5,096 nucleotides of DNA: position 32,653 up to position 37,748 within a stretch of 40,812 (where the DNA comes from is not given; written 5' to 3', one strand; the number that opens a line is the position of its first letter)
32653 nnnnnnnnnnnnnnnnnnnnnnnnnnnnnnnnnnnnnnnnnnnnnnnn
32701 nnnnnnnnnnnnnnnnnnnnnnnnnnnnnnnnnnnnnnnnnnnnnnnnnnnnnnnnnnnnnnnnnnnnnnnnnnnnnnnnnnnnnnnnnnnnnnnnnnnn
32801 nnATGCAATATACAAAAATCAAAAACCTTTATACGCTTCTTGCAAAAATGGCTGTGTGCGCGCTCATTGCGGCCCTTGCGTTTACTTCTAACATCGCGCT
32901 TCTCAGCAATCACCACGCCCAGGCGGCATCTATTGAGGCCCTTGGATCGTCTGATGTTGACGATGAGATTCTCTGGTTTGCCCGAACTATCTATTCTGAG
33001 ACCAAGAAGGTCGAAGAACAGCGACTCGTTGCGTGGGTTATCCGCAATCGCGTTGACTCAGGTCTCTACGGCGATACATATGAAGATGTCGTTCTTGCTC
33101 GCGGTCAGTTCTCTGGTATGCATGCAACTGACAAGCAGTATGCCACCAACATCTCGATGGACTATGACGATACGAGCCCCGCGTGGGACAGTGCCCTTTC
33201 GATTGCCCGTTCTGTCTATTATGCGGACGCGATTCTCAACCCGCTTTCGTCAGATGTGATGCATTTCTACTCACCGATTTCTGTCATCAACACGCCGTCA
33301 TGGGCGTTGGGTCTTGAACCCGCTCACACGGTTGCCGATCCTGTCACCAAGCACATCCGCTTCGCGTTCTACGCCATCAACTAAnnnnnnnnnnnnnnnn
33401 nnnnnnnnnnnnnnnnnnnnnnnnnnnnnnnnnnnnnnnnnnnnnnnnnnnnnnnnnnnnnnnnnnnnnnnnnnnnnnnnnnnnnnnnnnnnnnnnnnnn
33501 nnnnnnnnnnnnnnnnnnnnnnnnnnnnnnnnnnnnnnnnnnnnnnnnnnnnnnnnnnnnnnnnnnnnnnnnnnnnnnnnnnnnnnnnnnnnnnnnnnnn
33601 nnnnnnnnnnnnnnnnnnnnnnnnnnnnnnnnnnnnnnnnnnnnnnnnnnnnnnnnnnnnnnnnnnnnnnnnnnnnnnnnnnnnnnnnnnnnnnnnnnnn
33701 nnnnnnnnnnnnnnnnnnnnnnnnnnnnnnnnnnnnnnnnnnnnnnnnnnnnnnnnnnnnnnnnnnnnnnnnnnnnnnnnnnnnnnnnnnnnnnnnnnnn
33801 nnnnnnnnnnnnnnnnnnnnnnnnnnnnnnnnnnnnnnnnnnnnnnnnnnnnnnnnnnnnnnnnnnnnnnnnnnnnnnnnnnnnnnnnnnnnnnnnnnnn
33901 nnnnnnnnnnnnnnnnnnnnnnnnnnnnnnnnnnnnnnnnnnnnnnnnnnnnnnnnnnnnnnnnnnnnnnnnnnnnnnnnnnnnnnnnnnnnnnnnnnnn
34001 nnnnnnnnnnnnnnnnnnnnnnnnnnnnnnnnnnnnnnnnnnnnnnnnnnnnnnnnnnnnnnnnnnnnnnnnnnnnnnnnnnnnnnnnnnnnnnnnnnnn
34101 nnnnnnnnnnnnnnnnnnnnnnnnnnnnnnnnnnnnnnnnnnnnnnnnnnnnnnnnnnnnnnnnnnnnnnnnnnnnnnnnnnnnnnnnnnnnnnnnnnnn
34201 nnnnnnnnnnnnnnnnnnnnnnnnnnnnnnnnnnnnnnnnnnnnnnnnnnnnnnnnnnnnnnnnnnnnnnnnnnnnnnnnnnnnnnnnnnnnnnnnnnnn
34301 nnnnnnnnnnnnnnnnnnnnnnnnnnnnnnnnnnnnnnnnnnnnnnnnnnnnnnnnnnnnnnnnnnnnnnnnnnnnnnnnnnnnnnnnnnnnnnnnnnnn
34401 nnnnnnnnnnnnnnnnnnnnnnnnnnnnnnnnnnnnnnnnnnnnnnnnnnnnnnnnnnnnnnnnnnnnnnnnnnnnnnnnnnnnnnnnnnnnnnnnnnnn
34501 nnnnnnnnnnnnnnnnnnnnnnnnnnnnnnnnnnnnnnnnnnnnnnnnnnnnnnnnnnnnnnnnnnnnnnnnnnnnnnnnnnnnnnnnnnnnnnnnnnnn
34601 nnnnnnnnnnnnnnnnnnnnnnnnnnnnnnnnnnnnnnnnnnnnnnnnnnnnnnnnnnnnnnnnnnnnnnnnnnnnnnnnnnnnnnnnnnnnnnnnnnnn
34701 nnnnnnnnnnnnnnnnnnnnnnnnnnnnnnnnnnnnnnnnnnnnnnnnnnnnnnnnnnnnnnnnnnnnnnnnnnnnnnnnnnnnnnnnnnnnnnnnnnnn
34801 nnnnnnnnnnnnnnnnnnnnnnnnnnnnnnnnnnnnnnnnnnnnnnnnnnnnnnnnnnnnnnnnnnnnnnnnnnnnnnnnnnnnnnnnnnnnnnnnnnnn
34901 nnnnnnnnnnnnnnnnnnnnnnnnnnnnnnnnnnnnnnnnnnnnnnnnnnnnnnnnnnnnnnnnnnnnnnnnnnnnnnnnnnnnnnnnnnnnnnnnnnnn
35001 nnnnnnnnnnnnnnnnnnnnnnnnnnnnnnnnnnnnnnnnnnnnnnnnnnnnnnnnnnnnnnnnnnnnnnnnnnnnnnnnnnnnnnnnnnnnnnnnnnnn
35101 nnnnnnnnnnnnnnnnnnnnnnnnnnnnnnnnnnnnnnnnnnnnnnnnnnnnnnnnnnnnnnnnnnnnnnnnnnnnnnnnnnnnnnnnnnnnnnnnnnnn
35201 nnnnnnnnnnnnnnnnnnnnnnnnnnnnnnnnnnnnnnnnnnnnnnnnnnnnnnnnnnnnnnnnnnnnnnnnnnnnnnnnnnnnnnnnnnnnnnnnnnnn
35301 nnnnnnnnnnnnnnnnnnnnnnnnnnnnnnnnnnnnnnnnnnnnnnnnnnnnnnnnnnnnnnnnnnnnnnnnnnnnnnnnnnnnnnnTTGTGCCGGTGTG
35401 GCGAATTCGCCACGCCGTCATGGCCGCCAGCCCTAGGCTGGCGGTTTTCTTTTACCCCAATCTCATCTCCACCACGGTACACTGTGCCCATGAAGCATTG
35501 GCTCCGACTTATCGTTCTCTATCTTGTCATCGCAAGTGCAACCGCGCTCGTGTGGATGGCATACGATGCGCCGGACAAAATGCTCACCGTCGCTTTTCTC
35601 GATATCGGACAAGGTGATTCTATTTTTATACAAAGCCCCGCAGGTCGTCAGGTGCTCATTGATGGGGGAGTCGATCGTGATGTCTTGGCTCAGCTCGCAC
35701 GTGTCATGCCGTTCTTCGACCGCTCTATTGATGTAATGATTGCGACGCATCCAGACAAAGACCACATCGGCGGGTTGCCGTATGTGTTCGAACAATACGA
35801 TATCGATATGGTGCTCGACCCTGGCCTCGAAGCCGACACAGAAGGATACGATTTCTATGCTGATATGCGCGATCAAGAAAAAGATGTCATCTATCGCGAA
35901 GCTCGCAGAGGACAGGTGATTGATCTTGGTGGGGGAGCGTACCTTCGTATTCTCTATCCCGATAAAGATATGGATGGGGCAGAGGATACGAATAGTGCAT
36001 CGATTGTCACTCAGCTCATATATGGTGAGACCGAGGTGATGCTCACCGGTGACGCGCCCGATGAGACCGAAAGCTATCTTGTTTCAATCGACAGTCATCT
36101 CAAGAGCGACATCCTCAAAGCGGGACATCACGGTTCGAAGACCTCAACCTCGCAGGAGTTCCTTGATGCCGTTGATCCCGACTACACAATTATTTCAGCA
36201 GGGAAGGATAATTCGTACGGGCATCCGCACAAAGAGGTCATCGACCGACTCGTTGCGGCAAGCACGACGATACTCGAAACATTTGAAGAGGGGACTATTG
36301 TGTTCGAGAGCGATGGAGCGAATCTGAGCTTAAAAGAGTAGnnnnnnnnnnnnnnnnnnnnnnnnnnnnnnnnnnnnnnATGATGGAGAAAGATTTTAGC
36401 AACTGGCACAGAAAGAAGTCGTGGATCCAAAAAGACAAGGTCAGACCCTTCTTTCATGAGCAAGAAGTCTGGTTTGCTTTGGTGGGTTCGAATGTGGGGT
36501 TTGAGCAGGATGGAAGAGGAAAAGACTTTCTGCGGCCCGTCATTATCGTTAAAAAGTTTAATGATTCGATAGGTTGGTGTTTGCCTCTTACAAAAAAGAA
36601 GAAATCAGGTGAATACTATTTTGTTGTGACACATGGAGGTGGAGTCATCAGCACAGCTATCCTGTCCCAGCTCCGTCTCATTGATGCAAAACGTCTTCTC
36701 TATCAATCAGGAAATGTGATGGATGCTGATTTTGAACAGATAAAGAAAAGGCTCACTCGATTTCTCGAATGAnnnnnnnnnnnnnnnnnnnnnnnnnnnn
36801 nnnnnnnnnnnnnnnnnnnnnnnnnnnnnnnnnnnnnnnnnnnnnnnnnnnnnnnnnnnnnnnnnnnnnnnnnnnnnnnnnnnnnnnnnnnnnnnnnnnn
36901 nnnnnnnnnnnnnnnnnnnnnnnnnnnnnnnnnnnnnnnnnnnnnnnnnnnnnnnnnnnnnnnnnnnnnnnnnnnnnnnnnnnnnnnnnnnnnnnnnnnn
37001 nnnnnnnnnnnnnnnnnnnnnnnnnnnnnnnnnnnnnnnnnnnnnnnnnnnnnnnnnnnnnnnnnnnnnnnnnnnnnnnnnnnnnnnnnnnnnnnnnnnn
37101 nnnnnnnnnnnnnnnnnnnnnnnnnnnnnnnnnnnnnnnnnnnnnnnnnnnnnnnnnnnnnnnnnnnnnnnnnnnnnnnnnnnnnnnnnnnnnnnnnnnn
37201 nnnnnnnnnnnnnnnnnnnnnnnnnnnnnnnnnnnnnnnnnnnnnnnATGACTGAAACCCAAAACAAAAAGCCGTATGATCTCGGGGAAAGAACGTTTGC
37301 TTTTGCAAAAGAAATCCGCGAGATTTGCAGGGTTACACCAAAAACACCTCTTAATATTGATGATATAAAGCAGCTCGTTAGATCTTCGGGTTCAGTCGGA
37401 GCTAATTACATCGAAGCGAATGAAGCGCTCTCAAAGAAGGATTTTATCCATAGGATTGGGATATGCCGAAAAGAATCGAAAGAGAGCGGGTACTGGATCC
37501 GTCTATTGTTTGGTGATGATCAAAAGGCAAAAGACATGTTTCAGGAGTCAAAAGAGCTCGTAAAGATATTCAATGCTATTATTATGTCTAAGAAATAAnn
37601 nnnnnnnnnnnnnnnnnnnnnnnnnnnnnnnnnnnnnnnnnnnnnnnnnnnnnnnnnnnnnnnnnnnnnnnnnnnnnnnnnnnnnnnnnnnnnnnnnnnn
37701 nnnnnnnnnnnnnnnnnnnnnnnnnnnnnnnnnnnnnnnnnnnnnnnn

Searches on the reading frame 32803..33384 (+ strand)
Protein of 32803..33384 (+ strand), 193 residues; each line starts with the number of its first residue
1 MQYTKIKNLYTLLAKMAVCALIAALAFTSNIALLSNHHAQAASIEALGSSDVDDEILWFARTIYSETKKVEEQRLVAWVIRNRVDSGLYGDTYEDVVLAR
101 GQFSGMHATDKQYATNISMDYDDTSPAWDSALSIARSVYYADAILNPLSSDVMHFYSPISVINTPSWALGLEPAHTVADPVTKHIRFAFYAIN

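Call 65: search_protein_families(library=pfam, proteins=[window:32803-33384:+], max_evalue=0.001)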
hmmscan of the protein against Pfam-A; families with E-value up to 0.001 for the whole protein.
window:32803-33384:+ (193 aa): 1 family
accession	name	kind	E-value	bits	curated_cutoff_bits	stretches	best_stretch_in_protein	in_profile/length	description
PF07486.17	Hydrolase_2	-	4.2e-11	43.8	27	1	70-167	4-82/100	Cell Wall Hydrolase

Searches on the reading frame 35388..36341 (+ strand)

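Call 9: search_protein_families(library=pfam, proteins=[window:35388-36341:+], max_evalue=0.01)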
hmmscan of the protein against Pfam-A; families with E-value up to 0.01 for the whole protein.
window:35388-36341:+ (317 aa): 2 families
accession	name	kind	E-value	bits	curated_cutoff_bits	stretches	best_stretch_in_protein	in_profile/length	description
PF00753.33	Lactamase_B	-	2.2e-12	47.8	22.7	1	73-272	3-195/196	Metallo-beta-lactamase superfamily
PF12706.13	Lactamase_B_2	-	0.00015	21.9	27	1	87-181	1-99/200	Beta-lactamase superfamily domain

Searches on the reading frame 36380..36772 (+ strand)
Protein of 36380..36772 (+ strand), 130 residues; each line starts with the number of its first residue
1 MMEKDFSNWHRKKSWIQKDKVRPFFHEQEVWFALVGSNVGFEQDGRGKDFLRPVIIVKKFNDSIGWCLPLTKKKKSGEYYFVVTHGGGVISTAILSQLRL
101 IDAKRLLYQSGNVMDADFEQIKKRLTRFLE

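Call 9: search_protein_families(library=pfam, proteins=[window:36380-36772:+], max_evalue=0.01)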
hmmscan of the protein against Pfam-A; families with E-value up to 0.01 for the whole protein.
window:36380-36772:+ (130 aa): 1 family
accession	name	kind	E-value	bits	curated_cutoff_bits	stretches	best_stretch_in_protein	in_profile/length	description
PF02452.23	PemK_toxin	-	9.9e-07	29.4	23.1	1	43-129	13-109/109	PemK-like, MazF-like toxin of type II toxin-antitoxin system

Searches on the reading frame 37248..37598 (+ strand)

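Call 9: search_protein_families(library=pfam, proteins=[window:37248-37598:+], max_evalue=0.01)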
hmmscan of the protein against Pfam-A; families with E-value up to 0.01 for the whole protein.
window:37248-37598:+ (116 aa): 1 family
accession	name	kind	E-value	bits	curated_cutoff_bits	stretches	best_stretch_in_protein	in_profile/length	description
PF05635.17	23S_rRNA_IVP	-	8.1e-13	49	33.8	1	14-108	7-100/106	23S rRNA-intervening sequence protein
